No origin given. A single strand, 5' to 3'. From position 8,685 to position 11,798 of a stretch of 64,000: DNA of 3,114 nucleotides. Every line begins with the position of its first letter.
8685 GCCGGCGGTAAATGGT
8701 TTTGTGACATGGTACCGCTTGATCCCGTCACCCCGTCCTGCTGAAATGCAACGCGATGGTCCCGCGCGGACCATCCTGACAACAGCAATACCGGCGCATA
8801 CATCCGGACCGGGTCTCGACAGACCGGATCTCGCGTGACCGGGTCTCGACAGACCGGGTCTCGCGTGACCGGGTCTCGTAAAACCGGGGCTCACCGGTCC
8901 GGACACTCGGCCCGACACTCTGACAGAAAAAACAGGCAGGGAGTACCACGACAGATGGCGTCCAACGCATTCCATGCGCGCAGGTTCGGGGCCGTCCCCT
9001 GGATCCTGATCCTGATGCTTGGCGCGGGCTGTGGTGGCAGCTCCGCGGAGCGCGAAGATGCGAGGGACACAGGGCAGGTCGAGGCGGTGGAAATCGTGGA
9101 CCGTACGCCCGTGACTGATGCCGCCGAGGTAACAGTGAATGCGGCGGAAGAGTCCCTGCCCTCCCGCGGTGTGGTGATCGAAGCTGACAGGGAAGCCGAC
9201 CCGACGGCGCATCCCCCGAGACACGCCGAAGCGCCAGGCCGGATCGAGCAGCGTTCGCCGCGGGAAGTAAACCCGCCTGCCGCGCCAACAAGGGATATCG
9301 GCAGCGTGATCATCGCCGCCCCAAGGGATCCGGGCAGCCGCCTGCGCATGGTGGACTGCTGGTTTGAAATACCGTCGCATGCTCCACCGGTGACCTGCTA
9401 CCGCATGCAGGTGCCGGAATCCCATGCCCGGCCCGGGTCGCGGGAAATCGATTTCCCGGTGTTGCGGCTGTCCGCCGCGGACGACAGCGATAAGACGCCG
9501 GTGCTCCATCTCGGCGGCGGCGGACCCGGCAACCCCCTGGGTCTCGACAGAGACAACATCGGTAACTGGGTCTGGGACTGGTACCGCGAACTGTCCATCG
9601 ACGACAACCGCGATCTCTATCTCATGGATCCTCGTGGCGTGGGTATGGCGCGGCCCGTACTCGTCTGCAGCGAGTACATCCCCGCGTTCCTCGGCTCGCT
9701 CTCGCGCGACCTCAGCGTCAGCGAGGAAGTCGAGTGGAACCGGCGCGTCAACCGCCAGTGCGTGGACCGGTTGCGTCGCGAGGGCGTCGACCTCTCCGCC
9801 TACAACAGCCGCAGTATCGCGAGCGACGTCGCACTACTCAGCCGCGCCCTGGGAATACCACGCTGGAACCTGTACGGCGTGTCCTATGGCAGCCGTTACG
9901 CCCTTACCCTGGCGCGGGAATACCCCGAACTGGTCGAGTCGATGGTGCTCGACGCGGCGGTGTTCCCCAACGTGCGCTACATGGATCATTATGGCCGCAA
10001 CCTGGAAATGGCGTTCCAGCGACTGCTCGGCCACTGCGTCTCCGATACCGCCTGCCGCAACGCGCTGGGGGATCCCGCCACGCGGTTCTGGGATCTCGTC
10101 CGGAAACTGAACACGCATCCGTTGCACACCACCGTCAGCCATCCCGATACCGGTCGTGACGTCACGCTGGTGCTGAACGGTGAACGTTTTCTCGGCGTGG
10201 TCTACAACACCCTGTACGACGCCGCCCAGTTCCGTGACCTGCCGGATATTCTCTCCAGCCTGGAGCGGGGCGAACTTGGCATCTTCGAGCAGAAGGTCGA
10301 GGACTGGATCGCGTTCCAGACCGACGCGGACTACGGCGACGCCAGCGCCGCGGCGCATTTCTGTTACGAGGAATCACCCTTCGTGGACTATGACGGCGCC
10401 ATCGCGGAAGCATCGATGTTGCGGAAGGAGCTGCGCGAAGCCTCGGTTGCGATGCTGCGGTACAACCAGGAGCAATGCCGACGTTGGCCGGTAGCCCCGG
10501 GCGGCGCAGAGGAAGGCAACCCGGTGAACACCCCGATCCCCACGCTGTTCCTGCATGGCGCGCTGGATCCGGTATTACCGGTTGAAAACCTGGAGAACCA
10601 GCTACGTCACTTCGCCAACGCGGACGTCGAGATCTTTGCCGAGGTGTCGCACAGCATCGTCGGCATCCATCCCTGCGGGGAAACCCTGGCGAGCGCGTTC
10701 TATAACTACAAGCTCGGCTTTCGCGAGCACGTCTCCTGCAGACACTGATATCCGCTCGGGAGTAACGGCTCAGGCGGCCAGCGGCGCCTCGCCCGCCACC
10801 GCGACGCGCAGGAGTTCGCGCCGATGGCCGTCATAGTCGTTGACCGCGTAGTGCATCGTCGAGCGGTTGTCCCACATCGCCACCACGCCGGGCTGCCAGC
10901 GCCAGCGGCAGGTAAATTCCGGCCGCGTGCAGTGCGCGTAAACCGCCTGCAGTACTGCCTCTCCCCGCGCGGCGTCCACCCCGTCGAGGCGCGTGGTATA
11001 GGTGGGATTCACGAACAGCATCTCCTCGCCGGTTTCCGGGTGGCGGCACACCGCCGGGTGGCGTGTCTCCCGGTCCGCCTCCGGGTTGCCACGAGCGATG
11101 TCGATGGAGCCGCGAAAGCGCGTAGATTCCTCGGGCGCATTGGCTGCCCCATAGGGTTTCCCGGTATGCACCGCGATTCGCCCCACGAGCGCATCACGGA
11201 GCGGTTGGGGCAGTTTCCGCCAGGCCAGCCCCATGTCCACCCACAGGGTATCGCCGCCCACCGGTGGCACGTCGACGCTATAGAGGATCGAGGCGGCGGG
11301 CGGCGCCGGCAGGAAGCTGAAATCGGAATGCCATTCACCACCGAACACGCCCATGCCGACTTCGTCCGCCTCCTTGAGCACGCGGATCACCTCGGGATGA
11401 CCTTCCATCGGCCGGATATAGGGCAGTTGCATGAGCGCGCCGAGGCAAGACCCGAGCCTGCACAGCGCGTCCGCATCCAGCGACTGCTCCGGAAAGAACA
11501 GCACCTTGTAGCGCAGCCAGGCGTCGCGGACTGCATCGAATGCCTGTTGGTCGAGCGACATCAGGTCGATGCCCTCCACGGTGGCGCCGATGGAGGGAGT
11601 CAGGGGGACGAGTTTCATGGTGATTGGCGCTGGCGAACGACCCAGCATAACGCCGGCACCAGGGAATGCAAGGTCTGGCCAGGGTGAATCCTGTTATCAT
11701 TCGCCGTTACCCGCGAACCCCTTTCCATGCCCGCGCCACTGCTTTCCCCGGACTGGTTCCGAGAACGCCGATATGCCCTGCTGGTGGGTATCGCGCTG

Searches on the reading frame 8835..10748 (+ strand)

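Call 98: search_protein_families(library=pfam, proteins=[window:8835-10748:+], max_evalue=0.00001)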
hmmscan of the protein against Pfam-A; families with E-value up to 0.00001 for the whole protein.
window:8835-10748:+ (637 aa): 3 families
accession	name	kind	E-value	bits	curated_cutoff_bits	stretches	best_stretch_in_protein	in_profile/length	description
PF00561.26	Abhydrolase_1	-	4.2e-15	56.5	25.8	1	245-407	12-137/245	alpha/beta hydrolase fold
PF08386.16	Abhydrolase_4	-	2e-06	28.3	21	0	543-619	10-87/103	TAP-like protein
PF12146.15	Hydrolase_4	-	3.7e-06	26.9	27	0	346-443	80-176/239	Serine aminopeptidase, S33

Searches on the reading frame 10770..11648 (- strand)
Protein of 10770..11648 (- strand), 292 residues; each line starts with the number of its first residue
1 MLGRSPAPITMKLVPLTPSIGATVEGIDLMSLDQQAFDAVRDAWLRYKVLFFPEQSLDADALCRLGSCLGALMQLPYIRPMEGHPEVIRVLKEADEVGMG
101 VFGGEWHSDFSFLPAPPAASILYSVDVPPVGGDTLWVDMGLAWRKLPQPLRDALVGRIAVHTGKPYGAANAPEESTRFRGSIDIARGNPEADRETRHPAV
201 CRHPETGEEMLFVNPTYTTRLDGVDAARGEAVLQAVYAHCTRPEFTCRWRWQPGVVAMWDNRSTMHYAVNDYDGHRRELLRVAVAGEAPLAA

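Call 98: search_protein_families(library=pfam, proteins=[window:10770-11648:-], max_evalue=0.00001)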
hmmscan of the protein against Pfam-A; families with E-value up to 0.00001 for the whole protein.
window:10770-11648:- (292 aa): 1 family
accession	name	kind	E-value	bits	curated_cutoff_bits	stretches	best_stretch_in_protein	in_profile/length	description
PF02668.22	TauD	-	3.1e-62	211.3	27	1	15-282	4-266/267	Taurine catabolism dioxygenase TauD, TfdA family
